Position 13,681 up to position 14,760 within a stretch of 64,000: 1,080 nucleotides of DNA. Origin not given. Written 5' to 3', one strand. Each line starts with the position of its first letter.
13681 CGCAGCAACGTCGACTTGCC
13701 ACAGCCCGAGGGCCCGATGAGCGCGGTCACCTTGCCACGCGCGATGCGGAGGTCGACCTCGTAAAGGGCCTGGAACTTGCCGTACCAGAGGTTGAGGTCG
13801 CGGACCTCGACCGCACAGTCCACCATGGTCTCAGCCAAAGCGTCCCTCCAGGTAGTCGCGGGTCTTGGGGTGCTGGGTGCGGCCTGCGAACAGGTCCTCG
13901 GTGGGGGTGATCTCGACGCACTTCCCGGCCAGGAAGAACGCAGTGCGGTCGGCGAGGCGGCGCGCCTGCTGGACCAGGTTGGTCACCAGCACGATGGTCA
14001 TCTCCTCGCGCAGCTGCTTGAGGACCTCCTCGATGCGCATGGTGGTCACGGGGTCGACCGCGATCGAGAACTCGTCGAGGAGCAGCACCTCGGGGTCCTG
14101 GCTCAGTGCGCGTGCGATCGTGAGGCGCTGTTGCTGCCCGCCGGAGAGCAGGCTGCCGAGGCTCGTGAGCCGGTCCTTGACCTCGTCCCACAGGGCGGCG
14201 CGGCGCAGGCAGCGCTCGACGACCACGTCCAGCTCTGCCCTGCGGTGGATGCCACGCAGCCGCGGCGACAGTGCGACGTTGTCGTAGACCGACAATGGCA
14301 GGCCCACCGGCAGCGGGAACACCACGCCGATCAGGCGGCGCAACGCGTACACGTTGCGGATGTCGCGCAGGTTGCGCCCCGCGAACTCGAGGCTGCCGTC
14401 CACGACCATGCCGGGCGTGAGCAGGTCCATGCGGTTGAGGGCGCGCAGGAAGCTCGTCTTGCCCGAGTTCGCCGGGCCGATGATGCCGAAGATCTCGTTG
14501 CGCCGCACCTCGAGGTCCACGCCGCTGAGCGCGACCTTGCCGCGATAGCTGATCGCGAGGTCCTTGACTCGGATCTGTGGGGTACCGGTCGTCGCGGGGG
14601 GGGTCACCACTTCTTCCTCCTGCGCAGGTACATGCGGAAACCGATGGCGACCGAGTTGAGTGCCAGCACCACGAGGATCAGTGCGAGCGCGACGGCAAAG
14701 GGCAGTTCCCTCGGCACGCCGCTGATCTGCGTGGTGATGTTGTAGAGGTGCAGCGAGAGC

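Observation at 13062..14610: Two tandem PstB ATPases with complementary motif decay: Pst importer predicted to have one consensus and one degenerate ATP site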

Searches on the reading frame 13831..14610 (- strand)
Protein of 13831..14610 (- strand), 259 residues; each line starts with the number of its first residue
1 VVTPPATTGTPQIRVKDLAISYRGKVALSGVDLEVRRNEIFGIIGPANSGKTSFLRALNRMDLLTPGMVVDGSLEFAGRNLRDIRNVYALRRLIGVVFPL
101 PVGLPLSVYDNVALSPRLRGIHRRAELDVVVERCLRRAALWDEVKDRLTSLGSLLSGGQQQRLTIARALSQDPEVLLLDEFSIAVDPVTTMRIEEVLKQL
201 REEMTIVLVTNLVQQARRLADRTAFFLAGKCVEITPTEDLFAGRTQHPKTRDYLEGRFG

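Call 3: search_protein_families(library=ncbifam, proteins=[window:13831-14610:-])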
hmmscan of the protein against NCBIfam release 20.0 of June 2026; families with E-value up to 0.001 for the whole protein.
window:13831-14610:- (259 aa): 179 families (the best 25 are shown)
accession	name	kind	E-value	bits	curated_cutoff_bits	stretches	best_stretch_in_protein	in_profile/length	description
TIGR00972.1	3a0107s01c2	equivalog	3.2e-81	272.3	343.2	1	13-259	2-248/248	phosphate ABC transporter ATP-binding protein PstB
NF010860.0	PRK14267.1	equivalog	1.3e-60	205.2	412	1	13-259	5-253/253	phosphate ABC transporter ATP-binding protein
NF010851.0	PRK14258.1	subfamily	4.8e-60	203.2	425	1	11-258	6-260/261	phosphate ABC transporter ATP-binding protein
NF010864.0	PRK14271.1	equivalog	5.5e-54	183.1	561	1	10-256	19-264/276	phosphate ABC transporter ATP-binding protein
NF010840.0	PRK14246.1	equivalog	4e-52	177.4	425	1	23-257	21-255/257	phosphate ABC transporter ATP-binding protein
NF008428.0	PRK11264.1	equivalog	4e-37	127.8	406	1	12-255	3-245/250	L-cystine ABC transporter ATP-binding protein TcyN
TIGR03005.1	ectoine_ehuA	equivalog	8.2e-32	110.4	345.4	1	13-255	1-248/252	ectoine/hydroxyectoine ABC transporter ATP-binding protein EhuA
TIGR01186.1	proV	subfamily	4.5e-31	108.3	326.6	1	24-240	5-217/363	betaine/proline/choline family ABC transporter ATP-binding protein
NF008338.0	PRK11124.1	equivalog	5.3e-31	108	369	1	13-246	3-234/242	arginine ABC transporter ATP-binding protein ArtP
NF007027.0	PRK09493.1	equivalog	1e-30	106.8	379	1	14-253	3-235/240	glutamine ABC transporter ATP-binding protein GlnQ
TIGR02314.1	ABC_MetN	equivalog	3.1e-29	102.1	499.7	1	24-250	17-234/343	methionine ABC transporter ATP-binding protein MetN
TIGR01188.1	drrA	subfamily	6.2e-29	101.2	312.45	1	22-240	3-211/302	daunorubicin resistance ABC transporter, ATP-binding protein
TIGR04521.1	ECF_ATPase_2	equivalog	8.8e-29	100.4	330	1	25-244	18-236/279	energy-coupling factor transporter ATPase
TIGR02315.1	ABC_phnC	equivalog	1.1e-28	100.3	266.1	1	13-232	2-225/243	phosphonate ABC transporter ATP-binding protein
TIGR02673.1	FtsE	equivalog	1.4e-28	100.1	264.85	1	13-222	2-206/214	cell division ATP-binding protein FtsE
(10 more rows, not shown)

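Call 4: search_protein_families(library=pfam, proteins=[window:13831-14610:-])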
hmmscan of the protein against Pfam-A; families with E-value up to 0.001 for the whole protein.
window:13831-14610:- (259 aa): 3 families
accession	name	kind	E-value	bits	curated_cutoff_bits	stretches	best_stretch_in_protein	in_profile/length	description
PF00005.33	ABC_tran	-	1.2e-20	75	25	1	28-180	1-134/137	ABC transporter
PF13304.12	AAA_21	-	5e-07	30.5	27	0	40-61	1-22/304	AAA domain, putative AbiEii toxin, Type IV TA system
PF02463.25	SMC_N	-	0.00033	20.6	40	0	154-218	136-203/220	RecF/RecN/SMC N terminal domain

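Call 6: search_solved_structures(query=window:13831-14610:-, show_alignments=2, max_evalue=1e-30)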
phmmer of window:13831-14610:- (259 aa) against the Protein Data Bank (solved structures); distinct sequences matched with E-value up to 1e-30: 44.
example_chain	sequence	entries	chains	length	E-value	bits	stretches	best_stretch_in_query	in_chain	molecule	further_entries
9k3x_C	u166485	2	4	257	5e-58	199.7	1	8-259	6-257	Phosphate import ATP-binding protein PstB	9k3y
9k3s_C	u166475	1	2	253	2.4e-55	190.9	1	8-254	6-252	Phosphate import ATP-binding protein PstB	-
6fn1_A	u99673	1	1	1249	1.3e-38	136.1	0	27-231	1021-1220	Human-mouse chimeric ABCB1 (ABCBHM)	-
6fn4_A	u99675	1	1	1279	1.4e-38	136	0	27-231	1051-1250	Apo form of Human-mouse chimeric ABCB1 (ABCB1HM) in complex with Antigen binding fragment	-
7zk8_A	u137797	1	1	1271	3e-38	135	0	27-231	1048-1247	ATP-dependent translocase ABCB1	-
7zk4_A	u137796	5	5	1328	3.4e-38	134.8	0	27-231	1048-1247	ATP-dependent translocase ABCB1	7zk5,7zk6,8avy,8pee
7zka_A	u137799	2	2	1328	3.4e-38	134.8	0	27-231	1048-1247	ATP-dependent translocase ABCB1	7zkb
7zk9_A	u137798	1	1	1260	3.6e-38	134.7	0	27-229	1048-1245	ATP-dependent translocase ABCB1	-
6q81_A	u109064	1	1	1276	9.2e-38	133.4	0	27-231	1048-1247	P-glycoprotein (ABCB1)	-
6ujt_A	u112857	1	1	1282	9.3e-38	133.3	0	27-231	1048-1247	ATP-dependent translocase ABCB1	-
6ujp_A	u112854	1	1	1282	9.3e-38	133.3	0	27-231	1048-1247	ATP-dependent translocase ABCB1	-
6ujs_A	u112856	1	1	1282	9.3e-38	133.3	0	27-231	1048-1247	ATP-dependent translocase ABCB1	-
6ujw_A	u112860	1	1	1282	9.3e-38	133.3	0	27-231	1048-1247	ATP-dependent translocase ABCB1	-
6ujr_A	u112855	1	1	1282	9.3e-38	133.3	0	27-231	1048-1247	ATP-dependent translocase ABCB1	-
4m1m_A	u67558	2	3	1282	9.3e-38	133.3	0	27-231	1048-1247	Multidrug resistance protein 1A | ATP-dependent translocase ABCB1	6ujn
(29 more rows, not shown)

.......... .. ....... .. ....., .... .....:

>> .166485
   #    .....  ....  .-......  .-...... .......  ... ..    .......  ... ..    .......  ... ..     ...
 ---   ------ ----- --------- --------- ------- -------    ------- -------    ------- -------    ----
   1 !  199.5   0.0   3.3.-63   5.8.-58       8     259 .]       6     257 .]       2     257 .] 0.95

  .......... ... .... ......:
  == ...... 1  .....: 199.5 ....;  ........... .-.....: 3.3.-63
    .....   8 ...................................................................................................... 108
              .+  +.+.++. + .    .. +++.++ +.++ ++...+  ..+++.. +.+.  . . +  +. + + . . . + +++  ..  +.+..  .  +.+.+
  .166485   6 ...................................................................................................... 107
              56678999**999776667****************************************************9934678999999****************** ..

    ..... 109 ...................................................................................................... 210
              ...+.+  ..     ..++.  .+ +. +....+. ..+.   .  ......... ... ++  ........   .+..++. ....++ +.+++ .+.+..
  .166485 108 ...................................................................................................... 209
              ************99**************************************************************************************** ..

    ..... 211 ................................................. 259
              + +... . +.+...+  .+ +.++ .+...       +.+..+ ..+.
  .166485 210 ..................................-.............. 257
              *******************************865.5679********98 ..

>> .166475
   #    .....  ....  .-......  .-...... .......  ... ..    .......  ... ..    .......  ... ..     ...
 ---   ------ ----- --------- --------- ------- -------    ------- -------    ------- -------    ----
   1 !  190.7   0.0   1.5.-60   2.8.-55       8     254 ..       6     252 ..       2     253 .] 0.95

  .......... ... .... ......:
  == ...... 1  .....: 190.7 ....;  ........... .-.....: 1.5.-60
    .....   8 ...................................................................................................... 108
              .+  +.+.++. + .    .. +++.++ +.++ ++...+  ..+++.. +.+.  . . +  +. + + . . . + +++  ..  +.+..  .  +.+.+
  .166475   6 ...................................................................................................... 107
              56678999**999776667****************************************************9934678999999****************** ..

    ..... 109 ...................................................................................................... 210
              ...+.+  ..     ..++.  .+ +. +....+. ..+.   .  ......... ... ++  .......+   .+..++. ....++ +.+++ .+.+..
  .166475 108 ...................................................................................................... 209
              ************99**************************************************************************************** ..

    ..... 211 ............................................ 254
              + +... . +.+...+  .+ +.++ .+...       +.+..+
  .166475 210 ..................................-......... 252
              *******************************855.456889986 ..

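Call 11: find_homologous_proteins(query=window:13831-14610:-, max_evalue=1e-20)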
Query window:13831-14610:- (259 aa): 8000 proteins with E <= 1e-20 among 8000 candidates; the best 120 are listed.
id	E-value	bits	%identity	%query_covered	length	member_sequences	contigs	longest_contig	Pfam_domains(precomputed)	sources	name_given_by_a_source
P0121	1.7e-162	557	100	100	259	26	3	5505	PF00005.34,PF13304.13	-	-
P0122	6.0e-127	440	78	100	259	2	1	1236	PF00005.34,PF13304.13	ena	-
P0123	8.1e-126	436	78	100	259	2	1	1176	PF00005.34,PF13304.13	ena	-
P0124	8.9e-126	436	81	97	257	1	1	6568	PF00005.34,PF13304.13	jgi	jgi:phosphate transport system ATP-binding protein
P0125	2.3e-125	435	81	95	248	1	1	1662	PF00005.34,PF13304.13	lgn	-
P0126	1.8e-124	432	80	97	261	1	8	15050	PF00005.34,PF13304.13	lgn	-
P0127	2.4e-124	432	80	96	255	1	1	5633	PF00005.34,PF13304.13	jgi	jgi:phosphate transport system ATP-binding protein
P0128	3.0e-124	431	77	100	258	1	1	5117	PF00005.34,PF13304.13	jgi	jgi:phosphate transport system ATP-binding protein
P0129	1.2e-123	429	77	100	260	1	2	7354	PF00005.34,PF13304.13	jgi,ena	-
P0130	1.6e-123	429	77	98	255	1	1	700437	PF00005.34,PF13304.13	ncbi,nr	ncbi:MAG: phosphate ABC transporter ATP-binding protein [Planctomycetes bacterium]|nr:phosphate ABC 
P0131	2.4e-123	428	78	95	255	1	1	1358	PF00005.34,PF13304.13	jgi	jgi:phosphate transport system ATP-binding protein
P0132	6.2e-123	427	80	95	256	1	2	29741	PF00005.34,PF13304.13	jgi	-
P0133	6.9e-123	427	79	95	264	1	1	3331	PF00005.34,PF13304.13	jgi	jgi:phosphate transport system ATP-binding protein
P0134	9.5e-123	426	78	99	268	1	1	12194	PF00005.34,PF13304.13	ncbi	ncbi:MAG: phosphate ABC transporter ATP-binding protein [Planctomycetota bacterium]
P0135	1.2e-122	426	78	98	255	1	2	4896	PF00005.34,PF02463.26,PF13304.13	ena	-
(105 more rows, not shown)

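Call 24: search_protein_representatives(protein=window:13831-14610:-)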
Query: 259 residues. Proteins with E-value up to 0.001 (for the whole library): 354759; up to 1e-10: 76860; up to 1e-30: 1563. The best 150 are listed.
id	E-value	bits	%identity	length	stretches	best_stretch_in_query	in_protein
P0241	1.0e-88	313.3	71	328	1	12-239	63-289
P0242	6.4e-85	300.9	68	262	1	8-207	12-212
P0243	7.0e-80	284.4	54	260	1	12-259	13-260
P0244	1.4e-78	280.2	55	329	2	97-238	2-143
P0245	5.6e-76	271.6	59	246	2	78-250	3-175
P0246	1.8e-69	250.3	70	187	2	155-259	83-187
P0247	7.7e-69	248.2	71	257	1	1-173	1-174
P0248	2.5e-67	243.3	51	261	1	10-259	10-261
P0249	1.1e-65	237.9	78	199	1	116-259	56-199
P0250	4.4e-65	235.9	47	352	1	4-259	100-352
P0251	1.0e-64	234.8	57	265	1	12-259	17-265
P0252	6.4e-64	232.2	50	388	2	97-226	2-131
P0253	6.5e-62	225.6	79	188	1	71-205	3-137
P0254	2.2e-61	223.8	46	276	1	9-259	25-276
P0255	4.4e-61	222.8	60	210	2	124-259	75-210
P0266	7.9e-58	212.2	48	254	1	10-259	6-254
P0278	2.2e-54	200.9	46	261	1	13-259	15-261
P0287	1.3e-52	195.1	44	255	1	12-259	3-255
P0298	8.0e-52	192.5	41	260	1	8-259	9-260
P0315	8.5e-51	189.2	44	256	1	10-259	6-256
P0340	1.2e-49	185.5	41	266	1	15-259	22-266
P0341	1.7e-49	184.9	40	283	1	3-237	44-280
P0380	7.3e-47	176.3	40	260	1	7-255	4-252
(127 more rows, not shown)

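Call 26: list_cluster_members(proteins=[P0248, P0266, P0278, P0315, P0298, P0340, P0287, P0243, P0380, P0341])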
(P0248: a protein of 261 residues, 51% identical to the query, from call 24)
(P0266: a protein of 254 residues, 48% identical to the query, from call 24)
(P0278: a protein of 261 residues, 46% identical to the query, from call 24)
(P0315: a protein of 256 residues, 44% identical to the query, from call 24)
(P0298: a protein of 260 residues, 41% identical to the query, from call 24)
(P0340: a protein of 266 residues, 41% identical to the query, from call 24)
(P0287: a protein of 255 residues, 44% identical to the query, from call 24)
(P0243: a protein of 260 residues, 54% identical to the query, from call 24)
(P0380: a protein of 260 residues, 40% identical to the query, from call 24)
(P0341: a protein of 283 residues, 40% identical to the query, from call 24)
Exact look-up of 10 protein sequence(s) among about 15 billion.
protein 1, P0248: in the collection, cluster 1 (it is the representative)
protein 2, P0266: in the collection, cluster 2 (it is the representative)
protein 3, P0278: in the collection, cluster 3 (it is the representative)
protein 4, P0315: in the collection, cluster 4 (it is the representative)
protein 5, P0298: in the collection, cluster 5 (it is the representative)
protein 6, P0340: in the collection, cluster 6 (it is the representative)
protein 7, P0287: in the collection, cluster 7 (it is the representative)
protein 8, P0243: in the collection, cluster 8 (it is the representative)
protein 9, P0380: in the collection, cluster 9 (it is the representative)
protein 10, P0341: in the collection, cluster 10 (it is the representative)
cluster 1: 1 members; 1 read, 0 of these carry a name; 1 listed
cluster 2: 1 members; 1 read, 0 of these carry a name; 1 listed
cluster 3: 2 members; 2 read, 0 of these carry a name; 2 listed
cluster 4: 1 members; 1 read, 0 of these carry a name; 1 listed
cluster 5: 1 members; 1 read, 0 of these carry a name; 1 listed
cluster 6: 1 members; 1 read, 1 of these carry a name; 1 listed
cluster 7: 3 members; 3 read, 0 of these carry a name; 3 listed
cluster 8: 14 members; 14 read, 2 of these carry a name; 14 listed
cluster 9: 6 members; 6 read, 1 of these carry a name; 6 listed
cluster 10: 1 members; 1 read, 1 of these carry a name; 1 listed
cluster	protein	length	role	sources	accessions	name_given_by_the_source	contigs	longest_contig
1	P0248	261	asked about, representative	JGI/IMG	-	-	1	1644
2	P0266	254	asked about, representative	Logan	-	-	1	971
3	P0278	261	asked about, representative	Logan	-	-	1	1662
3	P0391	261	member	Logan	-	-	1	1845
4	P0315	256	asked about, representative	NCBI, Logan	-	-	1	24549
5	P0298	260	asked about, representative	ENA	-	-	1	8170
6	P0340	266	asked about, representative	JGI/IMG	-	phosphate transport system ATP-binding protein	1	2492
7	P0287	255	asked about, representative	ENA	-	-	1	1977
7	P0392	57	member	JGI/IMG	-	-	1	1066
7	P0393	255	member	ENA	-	-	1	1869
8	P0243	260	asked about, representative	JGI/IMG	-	phosphate transport system ATP-binding protein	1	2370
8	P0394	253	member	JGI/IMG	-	phosphate transport system ATP-binding protein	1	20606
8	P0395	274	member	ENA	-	-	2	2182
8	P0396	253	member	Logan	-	-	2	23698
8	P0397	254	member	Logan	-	-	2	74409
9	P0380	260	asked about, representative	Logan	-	-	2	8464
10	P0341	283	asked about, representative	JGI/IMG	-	phosphate transport system ATP-binding protein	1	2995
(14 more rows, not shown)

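Call 43: find_encoding_contigs(protein=P0315, flank=5000, max_places=2)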
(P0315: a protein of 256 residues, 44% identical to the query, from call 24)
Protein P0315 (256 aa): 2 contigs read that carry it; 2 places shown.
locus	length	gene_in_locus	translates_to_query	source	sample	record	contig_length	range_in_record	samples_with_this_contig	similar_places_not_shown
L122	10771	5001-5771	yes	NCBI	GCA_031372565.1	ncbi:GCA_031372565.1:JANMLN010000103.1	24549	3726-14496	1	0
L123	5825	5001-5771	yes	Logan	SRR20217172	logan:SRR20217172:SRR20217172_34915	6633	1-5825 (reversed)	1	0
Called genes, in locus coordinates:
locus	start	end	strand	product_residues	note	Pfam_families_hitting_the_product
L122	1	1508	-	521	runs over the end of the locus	PF00753:Lactamase_B, PF12706:Lactamase_B_2 (weak), PF17778:WHD_BLACT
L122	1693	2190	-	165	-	-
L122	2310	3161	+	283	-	PF12849:PBP_like_2, PF13531:SBP_bac_11 (weak), PF12727:PBP_like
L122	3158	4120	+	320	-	PF00528:BPD_transp_1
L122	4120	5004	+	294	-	PF00528:BPD_transp_1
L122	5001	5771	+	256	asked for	PF00005:ABC_tran, PF13304:AAA_21 (faint)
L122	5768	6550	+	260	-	PF13555:AAA_29 (weak), PF02463:SMC_N (faint), PF00005:ABC_tran, PF13304:AAA_21 (faint), PF13401:AAA_22 (faint)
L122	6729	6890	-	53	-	-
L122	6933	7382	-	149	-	PF12900:Pyridox_ox_2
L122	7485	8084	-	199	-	PF03548:LolA, PF17131:TP_0789-like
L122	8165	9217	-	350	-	PF18152:DAHP_snth_FXD, PF00793:DAHP_synth_1, PF03102:NeuB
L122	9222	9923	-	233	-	PF00753:Lactamase_B, PF12706:Lactamase_B_2, PF23023:Anti-Pycsar_Apyc1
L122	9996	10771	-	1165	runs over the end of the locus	PF02463:SMC_N, PF13175:AAA_15 (weak), PF13476:AAA_23, PF06470:SMC_hinge (faint), PF13304:AAA_21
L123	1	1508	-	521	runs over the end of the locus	PF00753:Lactamase_B, PF12706:Lactamase_B_2 (weak), PF17778:WHD_BLACT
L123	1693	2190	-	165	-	-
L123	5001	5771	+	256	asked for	PF00005:ABC_tran, PF13304:AAA_21 (faint)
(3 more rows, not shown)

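Call 67: predict_structure(alignment_id=A1)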
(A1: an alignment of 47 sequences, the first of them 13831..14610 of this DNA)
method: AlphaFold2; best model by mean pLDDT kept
length: 259 residues; sequences in the alignment: 47
mean_pLDDT: 88.2   pTM: 0.86
mean pLDDT of the five models: 88.2, 87.0, 85.8, 72.5, 71.5
residues with pLDDT >= 90: 169; 70-90: 68; 50-70: 11; < 50: 11
segments of 3 or more residues with pLDDT < 50: 1-7, 100-102
pLDDT, mean of each block of 10 residues (from residue 1): 48 96 94 95 92 92 91 93 85 80 74 93 97 96 94 86 92 90 67 91 93 90 95 94 90 84
secondary structure, 60 per line:
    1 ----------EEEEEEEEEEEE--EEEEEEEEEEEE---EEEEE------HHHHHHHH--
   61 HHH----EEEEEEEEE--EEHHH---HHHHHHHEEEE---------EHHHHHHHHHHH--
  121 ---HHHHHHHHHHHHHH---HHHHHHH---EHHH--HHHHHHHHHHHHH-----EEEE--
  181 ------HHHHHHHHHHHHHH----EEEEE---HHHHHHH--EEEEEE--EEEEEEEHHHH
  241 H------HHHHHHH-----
elements in order: E11-22 E25-36 E40-44 H51-58 E68-76 H87-93 E94-97 H108-118 H124-137 H141-147 H157-169 E175-178 H187-200 E205-209 H213-219 E222-227 E230-236 H237-241 H248-254

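Call 69: fold_search(model_id=the predicted structure, library=pdb)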
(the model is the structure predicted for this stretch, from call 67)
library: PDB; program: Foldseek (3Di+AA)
matches with E <= 10: 1626; with E <= 0.001: 1301
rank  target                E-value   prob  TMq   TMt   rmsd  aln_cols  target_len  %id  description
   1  9k3s_C                6.2e-29  1.00  0.88  0.93   1.9       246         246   40  Cryo-EM structure of E coli pstSCAB in the catalytic intermediate state (released 2026-02-18)
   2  9k3x_C                2.8e-28  1.00  0.90  0.95   1.5       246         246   41  Cryo-EM structure of E coli pstSCAB in the pretranslocation state (released 2026-02-18)
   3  4u00                  6.2e-23  1.00  0.83  0.89   2.6       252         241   33  Crystal structure of TTHA1159 in complex with ADP (released 2015-05-13)
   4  2olj_A                4.3e-22  1.00  0.82  0.87   2.5       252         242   34  ABC Protein ArtP in complex with ADP/Mg2+ (released 2008-01-15)
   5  4u02_A                6.2e-22  1.00  0.83  0.88   2.6       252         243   33  Crystal structure of apo-TTHA1159 (released 2015-05-13)
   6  4yms_A                1.7e-21  1.00  0.82  0.88   2.4       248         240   33  Crystal structure of an amino acid ABC transporter (released 2015-04-22)
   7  2ouk_B                1.9e-21  1.00  0.82  0.88   2.3       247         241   34  ABC Protein ArtP in complex with Sulphate (released 2008-01-15)
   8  6xbd_I                4.6e-21  1.00  0.84  0.83   1.9       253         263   24  Cryo-EM structure of MlaFEDB in nanodiscs with phospholipid substrates (released 2020-07-01)
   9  3tui_C                7.6e-21  1.00  0.83  0.64   2.5       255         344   30  Inward facing conformations of the MetNI methionine ABC transporter: CY5 native crystal form (released 2011-11-30)
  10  6xgy_A                1.2e-20  1.00  0.81  0.79   2.5       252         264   24  Crystal structure of E. coli MlaFB ABC transport subunits in the dimeric state (released 2020-07-15)
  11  8fed_H                1.2e-20  1.00  0.84  0.73   2.4       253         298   26  Structure of Mce1-LucB complex from Mycobacterium smegmatis (Map1) (released 2023-02-22)
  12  4u02_D                1.6e-20  1.00  0.83  0.88   2.8       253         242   33  Crystal structure of apo-TTHA1159 (released 2015-05-13)
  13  6xgz_E                1.8e-20  1.00  0.80  0.80   3.2       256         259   23  Crystal structure of E. coli MlaFB ABC transport subunits in the monomeric state (released 2020-07-15)
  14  6cvl_D                2.6e-20  1.00  0.83  0.63   2.5       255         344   30  Crystal structure of the Escherichia coli ATPgS-bound MetNI methionine ABC transporter in complex with its MetQ bindin (released 2018-11-14)
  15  7z19_I                2.9e-20  1.00  0.83  0.86   2.8       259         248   25  E. coli C-P lyase bound to a single PhnK ABC domain (released 2022-05-25)
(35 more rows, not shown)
